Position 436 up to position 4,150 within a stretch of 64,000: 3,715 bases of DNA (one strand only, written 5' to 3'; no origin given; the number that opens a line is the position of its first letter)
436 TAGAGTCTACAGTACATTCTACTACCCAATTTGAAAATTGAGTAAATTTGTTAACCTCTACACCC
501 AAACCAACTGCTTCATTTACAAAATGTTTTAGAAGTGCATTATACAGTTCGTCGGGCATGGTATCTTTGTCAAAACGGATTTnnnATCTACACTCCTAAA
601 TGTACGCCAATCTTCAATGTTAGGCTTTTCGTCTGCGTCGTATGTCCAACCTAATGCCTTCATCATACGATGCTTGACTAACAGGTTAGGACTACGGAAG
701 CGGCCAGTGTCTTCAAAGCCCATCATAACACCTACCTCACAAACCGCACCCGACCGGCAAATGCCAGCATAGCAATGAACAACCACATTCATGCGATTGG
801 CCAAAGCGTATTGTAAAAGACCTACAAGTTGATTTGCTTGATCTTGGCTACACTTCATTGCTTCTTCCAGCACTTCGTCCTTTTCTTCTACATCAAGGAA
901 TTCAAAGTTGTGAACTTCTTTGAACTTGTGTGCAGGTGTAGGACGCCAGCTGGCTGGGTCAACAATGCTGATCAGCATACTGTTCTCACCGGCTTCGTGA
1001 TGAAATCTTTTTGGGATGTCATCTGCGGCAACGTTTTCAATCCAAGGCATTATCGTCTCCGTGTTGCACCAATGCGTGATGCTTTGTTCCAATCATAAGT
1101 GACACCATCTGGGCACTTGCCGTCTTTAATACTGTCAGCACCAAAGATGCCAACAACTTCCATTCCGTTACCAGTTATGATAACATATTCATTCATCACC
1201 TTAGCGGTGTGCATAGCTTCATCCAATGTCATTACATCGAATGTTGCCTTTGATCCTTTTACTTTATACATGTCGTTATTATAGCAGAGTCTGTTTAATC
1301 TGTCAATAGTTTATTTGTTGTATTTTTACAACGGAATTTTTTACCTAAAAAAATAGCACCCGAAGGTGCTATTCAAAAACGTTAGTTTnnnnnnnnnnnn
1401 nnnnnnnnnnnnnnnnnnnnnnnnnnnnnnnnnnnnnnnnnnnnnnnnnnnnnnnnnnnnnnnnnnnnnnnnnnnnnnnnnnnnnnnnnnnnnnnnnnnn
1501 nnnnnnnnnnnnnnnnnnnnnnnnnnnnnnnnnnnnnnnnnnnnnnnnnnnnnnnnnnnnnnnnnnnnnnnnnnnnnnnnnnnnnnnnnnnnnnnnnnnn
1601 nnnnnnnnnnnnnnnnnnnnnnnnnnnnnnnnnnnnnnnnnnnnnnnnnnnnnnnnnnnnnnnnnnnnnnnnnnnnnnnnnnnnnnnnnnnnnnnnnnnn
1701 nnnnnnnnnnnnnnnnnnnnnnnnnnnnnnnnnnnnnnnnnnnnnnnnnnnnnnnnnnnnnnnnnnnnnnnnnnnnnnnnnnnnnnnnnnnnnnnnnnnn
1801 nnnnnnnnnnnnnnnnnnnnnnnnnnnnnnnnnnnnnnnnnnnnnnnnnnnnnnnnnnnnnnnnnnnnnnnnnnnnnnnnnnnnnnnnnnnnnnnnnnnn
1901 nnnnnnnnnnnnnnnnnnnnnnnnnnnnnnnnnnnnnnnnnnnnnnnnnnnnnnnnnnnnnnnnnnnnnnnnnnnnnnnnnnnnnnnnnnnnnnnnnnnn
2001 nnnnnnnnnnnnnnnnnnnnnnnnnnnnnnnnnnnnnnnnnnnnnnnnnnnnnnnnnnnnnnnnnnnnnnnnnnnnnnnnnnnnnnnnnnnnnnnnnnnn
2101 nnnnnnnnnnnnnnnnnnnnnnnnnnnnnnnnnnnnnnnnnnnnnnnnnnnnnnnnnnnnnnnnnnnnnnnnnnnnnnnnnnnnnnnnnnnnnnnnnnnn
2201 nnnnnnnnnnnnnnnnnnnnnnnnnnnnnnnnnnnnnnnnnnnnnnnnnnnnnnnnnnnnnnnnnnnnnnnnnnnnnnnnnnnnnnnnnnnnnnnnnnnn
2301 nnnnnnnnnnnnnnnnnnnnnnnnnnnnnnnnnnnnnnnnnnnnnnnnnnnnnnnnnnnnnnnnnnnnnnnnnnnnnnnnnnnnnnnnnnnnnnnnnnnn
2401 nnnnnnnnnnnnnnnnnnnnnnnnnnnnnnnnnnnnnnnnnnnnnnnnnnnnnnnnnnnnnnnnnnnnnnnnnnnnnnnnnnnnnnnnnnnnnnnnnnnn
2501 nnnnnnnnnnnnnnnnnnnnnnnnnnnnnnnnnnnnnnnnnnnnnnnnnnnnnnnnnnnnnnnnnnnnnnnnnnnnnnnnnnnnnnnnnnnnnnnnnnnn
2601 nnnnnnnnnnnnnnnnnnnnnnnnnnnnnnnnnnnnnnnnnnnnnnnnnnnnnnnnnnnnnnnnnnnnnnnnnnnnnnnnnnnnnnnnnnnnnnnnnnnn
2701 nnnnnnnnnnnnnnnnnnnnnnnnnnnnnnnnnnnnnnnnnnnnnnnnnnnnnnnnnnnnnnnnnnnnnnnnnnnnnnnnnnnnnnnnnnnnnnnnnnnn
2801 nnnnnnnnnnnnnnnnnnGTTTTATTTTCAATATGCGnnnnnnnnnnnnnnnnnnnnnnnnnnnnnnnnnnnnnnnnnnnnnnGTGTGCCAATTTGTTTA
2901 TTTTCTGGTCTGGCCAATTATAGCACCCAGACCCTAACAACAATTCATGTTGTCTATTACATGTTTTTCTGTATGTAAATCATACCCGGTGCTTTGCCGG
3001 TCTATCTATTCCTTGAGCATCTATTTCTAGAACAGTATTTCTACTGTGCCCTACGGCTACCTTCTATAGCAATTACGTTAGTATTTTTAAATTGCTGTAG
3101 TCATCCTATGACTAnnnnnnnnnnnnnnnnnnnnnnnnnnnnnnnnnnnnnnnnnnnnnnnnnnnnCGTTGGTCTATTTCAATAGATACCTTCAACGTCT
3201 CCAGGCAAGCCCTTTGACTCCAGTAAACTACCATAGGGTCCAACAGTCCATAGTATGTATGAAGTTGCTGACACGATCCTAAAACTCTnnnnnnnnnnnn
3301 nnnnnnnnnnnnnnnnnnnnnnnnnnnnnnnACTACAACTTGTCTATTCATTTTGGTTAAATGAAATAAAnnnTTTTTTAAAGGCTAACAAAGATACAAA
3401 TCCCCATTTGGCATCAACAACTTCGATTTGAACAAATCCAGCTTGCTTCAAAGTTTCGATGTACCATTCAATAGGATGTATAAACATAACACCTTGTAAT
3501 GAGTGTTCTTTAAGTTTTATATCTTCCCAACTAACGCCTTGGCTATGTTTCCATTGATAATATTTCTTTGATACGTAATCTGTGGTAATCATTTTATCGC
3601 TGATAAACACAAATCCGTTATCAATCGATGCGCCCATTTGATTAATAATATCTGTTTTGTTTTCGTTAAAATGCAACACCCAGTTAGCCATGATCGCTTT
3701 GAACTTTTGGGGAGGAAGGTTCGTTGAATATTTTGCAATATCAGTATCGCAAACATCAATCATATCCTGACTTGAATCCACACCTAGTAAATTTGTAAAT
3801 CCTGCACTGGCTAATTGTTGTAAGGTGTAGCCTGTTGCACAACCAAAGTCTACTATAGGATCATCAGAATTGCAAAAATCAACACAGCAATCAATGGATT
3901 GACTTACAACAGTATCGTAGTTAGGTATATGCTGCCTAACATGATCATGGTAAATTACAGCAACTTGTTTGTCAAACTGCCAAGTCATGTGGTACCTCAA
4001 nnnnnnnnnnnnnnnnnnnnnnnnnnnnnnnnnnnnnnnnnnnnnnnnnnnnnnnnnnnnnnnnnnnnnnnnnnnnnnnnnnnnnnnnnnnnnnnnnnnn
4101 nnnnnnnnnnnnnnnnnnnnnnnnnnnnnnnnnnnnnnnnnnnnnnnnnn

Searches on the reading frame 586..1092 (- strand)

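Call 39: search_protein_families(library=pfam, proteins=[window:586-1092:-], max_evalue=0.001)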
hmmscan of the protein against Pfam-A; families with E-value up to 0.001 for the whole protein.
window:586-1092:- (169 aa): 2 families
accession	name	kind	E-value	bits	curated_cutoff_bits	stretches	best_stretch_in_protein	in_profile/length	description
PF00782.25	DSPc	-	4.9e-06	26.8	33.5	1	56-118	33-91/133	Dual specificity phosphatase, catalytic domain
PF22785.1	Tc-R-P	-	8.7e-05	23.5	27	1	81-117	60-96/106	Polymorphic toxin system, DSP-PTPase phosphatase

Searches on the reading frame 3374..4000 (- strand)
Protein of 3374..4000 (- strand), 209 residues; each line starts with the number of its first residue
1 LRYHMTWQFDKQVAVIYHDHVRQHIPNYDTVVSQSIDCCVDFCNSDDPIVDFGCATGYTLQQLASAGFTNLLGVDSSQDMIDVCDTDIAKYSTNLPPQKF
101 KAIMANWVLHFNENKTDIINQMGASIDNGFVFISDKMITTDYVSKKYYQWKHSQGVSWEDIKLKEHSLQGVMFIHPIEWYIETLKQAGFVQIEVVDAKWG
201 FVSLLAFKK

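Call 39: search_protein_families(library=pfam, proteins=[window:3374-4000:-], max_evalue=0.001)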
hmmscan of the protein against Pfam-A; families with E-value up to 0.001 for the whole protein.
window:3374-4000:- (209 aa): 5 families
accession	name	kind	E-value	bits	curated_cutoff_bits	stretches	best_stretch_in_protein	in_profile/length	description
PF13489.12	Methyltransf_23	-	4.6e-08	33.4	27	1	39-150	16-131/164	Methyltransferase domain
PF13649.12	Methyltransf_25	-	1.8e-07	32.2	27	1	49-121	1-70/97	Methyltransferase domain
PF08241.18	Methyltransf_11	-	2.8e-06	28.3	21.2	1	50-120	1-81/95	Methyltransferase domain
PF13847.12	Methyltransf_31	-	9.6e-06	25.8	27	1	45-122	3-97/145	Methyltransferase domain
PF08242.18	Methyltransf_12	-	1.2e-05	26.3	30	1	50-123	1-89/98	Methyltransferase domain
